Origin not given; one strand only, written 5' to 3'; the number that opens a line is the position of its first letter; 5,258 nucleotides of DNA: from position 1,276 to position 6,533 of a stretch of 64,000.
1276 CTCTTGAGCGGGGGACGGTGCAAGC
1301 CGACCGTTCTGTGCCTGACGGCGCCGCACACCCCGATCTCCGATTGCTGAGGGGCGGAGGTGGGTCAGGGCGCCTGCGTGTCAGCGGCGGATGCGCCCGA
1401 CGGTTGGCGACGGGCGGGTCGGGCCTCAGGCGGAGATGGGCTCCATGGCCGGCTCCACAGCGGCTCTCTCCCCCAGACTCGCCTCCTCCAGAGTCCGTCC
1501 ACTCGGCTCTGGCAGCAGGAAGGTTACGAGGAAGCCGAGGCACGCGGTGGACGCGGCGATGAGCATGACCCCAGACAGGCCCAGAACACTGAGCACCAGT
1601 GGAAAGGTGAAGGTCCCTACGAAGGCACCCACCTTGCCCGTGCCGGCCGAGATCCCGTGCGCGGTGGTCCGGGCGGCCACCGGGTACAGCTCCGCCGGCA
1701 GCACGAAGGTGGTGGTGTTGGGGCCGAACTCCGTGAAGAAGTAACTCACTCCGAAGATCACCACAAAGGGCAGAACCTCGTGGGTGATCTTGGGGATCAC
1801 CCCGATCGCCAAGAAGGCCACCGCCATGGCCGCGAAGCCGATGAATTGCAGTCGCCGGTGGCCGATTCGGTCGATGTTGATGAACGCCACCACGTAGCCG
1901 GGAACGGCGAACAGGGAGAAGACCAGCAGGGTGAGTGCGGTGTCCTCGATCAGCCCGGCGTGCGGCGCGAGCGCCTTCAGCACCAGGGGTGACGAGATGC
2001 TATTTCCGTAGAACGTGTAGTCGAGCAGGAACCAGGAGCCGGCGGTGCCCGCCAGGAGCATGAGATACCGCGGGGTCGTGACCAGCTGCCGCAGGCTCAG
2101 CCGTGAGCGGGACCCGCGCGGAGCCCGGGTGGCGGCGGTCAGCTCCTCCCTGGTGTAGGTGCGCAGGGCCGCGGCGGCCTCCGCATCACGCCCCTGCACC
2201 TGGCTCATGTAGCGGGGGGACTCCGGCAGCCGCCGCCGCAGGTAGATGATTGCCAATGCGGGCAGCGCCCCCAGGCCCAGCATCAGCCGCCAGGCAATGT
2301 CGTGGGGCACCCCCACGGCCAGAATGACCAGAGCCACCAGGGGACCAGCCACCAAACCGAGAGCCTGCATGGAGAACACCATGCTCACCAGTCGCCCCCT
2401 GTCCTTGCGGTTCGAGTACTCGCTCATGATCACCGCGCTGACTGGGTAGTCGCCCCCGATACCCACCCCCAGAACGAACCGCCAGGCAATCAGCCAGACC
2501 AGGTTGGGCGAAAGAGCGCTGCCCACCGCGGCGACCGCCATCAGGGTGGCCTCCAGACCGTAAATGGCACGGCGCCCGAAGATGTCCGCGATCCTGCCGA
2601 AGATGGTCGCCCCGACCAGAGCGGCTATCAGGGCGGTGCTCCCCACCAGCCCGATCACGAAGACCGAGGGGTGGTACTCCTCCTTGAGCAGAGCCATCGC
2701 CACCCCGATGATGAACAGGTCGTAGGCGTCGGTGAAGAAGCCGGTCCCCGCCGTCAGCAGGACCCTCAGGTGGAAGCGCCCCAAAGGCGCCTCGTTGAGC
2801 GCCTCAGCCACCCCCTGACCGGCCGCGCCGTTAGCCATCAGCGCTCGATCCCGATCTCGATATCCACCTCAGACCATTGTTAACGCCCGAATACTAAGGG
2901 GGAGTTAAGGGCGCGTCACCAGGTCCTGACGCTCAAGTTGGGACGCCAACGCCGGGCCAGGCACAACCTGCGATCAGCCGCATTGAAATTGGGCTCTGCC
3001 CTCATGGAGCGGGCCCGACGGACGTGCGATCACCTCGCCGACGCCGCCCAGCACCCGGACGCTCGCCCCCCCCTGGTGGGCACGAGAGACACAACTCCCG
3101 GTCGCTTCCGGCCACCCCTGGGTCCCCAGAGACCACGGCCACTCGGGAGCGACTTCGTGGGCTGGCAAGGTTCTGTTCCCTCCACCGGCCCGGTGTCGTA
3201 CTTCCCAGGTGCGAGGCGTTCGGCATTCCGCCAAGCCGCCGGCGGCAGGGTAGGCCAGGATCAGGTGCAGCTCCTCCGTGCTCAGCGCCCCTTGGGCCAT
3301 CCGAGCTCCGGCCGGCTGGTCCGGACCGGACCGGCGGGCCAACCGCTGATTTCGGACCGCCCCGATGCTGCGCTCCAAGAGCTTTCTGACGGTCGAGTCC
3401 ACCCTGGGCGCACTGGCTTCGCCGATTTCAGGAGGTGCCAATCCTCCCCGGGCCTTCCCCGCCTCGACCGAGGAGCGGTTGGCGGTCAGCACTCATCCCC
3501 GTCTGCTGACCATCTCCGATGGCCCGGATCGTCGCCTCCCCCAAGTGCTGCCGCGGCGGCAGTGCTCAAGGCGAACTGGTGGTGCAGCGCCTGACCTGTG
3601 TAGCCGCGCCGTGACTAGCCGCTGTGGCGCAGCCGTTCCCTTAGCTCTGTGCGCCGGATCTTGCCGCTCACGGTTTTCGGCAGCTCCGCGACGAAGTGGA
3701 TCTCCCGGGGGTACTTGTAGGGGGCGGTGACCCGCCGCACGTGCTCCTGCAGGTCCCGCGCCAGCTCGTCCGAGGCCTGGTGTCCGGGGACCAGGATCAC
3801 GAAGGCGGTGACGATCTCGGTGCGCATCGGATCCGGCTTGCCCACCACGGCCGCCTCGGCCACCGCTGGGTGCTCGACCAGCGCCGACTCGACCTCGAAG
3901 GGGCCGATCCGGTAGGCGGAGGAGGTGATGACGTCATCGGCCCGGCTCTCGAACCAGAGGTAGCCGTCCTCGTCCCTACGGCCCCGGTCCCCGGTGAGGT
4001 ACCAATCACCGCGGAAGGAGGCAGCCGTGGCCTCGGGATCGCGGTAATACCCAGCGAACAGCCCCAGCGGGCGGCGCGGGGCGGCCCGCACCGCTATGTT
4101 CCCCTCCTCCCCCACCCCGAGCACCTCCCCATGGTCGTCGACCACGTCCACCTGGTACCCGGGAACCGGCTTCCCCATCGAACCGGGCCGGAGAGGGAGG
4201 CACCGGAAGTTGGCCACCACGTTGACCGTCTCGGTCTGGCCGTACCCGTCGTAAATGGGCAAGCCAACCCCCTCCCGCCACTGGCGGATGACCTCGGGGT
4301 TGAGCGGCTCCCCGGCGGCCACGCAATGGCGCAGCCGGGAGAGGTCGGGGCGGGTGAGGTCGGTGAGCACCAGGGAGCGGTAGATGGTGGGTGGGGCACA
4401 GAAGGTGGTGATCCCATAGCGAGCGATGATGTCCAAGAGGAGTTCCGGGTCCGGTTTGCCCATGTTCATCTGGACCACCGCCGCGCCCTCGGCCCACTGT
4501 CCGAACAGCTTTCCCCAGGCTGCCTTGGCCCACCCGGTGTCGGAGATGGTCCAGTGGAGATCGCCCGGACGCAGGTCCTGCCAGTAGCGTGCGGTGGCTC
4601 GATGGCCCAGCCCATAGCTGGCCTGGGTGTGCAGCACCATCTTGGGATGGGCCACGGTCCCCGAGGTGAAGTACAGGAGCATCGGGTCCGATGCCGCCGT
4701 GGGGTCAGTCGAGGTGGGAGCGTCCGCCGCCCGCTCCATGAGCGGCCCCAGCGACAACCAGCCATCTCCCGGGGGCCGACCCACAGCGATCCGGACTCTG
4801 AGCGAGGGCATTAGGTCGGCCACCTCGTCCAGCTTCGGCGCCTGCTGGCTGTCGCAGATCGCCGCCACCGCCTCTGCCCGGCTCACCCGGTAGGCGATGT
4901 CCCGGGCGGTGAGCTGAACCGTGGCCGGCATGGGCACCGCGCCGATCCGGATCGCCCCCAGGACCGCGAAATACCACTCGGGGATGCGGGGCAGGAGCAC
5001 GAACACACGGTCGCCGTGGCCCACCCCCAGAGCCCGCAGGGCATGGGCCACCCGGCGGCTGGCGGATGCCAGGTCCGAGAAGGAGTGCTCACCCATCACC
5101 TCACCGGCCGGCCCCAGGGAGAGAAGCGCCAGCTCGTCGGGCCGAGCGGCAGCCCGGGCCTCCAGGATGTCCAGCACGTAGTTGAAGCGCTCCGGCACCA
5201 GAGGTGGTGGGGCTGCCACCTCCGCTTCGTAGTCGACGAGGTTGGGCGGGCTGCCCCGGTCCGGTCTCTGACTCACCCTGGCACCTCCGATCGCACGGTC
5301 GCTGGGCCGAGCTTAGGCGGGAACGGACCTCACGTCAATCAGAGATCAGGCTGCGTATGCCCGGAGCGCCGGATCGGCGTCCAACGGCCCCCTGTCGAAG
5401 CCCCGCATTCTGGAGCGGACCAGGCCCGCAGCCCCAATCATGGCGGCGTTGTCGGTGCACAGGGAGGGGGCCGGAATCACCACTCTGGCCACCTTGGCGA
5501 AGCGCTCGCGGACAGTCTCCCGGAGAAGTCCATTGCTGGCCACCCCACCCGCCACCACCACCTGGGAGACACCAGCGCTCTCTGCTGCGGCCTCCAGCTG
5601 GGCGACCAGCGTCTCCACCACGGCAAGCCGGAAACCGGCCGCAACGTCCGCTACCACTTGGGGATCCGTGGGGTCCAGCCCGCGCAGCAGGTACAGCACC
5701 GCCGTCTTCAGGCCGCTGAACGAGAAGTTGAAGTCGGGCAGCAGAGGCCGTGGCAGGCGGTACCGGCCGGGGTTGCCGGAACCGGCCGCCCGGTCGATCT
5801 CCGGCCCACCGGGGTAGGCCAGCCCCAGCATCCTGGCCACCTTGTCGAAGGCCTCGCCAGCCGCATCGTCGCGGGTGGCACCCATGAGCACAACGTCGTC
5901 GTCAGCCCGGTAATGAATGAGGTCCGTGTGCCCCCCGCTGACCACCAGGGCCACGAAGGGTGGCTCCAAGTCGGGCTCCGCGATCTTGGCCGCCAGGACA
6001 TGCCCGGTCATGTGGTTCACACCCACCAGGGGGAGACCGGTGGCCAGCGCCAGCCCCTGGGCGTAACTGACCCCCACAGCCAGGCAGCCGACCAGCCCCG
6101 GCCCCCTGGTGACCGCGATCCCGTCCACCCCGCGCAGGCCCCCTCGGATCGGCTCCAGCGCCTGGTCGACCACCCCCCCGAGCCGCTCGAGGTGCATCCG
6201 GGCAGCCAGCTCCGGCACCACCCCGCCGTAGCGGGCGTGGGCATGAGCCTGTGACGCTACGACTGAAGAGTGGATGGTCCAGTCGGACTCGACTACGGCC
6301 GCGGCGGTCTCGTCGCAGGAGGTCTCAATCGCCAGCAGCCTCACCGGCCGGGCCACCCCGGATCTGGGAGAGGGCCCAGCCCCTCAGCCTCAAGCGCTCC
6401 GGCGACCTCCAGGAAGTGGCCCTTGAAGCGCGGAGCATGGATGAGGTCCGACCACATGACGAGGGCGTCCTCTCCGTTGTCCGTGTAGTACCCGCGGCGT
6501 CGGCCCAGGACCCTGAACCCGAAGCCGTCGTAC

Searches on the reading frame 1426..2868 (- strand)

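Call 7: search_protein_families(library=pfam, proteins=[window:1426-2868:-])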
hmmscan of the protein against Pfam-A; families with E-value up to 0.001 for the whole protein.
window:1426-2868:- (480 aa): 3 families
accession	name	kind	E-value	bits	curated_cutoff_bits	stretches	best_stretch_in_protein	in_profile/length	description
PF00083.30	Sugar_tr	-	6.3e-51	174.1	22.3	1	42-463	8-448/452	Sugar (and other) transporter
PF07690.21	MFS_1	-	1.5e-42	146.2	33.4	2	43-419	4-347/347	Major Facilitator Superfamily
PF06779.20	MFS_4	-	2.6e-08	34.1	26.3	1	67-220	25-177/364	Uncharacterised MFS-type transporter YbfB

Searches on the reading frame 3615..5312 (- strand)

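Call 7: search_protein_families(library=pfam, proteins=[window:3615-5312:-])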
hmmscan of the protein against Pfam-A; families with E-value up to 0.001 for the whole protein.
window:3615-5312:- (565 aa): 2 families
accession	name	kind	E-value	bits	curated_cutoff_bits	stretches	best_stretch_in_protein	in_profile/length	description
PF00501.34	AMP-binding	-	2.8e-71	240.8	29.9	1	50-423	1-384/384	AMP-binding enzyme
PF13193.12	AMP-binding_C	-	1.6e-26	93.5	24.5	1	473-551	1-76/76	AMP-binding enzyme C-terminal domain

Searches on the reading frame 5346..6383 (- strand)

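Call 7: search_protein_families(library=pfam, proteins=[window:5346-6383:-])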
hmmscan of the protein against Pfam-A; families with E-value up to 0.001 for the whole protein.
window:5346-6383:- (345 aa): 2 families
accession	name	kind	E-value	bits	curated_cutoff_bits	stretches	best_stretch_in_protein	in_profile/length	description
PF00814.31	TsaD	-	2.4e-86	290.2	24.8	1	37-317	2-263/264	tRNA N6-adenosine threonylcarbamoyltransferase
PF22521.2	HypF_C_2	-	7e-07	29.7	27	1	243-305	165-228/241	Carbamoyltransferase, Kae1-like Domain, second subdomain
